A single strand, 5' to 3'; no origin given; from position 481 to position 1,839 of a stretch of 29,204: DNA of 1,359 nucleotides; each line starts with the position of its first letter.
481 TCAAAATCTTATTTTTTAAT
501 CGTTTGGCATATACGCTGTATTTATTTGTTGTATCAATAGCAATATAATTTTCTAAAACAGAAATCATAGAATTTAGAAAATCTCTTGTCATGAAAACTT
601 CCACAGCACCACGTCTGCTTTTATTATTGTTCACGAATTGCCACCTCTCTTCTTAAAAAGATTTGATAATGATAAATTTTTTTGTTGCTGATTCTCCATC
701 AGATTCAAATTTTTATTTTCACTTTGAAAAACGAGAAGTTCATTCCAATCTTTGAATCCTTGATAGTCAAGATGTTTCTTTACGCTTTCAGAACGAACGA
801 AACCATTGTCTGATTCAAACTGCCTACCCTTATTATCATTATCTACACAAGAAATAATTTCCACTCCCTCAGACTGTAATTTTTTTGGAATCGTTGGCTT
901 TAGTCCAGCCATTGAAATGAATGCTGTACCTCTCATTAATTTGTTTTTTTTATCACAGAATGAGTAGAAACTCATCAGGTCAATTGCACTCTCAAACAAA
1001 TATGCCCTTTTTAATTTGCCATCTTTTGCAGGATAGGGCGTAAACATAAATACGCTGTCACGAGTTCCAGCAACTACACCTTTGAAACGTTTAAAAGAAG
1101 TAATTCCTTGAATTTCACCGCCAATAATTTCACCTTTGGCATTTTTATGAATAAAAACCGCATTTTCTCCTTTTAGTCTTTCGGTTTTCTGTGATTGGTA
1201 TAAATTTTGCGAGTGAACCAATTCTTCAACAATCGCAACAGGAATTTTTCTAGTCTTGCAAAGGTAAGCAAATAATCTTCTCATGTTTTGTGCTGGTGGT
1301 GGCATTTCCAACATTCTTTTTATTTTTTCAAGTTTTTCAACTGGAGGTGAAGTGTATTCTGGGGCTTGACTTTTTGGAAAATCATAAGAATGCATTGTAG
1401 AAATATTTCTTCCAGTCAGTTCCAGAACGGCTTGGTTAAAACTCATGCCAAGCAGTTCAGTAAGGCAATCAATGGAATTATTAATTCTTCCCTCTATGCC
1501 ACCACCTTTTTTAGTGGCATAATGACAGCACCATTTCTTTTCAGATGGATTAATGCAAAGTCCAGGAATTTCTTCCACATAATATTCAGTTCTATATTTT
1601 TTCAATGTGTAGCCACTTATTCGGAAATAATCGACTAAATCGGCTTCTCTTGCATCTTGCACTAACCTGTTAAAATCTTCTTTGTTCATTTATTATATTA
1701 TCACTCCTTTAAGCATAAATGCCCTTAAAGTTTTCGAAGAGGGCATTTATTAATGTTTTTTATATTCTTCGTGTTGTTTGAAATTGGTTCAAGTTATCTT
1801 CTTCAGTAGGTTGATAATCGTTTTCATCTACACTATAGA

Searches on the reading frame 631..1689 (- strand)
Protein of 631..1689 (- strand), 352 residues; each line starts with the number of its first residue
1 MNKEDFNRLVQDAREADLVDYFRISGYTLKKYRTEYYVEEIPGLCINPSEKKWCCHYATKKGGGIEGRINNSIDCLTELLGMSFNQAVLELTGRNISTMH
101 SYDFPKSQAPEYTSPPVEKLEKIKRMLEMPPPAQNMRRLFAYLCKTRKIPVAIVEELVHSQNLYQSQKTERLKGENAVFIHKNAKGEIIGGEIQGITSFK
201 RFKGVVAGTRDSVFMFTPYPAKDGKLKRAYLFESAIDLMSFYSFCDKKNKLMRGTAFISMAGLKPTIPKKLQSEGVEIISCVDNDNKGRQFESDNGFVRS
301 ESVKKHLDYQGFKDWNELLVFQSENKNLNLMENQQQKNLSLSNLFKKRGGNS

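Call 5: search_protein_families(library=pfam, proteins=[window:631-1689:-], max_evalue=0.01)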
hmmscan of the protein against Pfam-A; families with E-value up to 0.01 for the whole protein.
window:631-1689:- (352 aa): 2 families
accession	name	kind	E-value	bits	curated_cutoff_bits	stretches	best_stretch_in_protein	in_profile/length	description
PF13154.11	DUF3991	-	6.9e-14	52.5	24.5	1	141-218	1-71/74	Protein of unknown function (DUF3991)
PF13155.12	Toprim_2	-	1.8e-09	38.3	22.1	1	230-319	1-88/88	Toprim-like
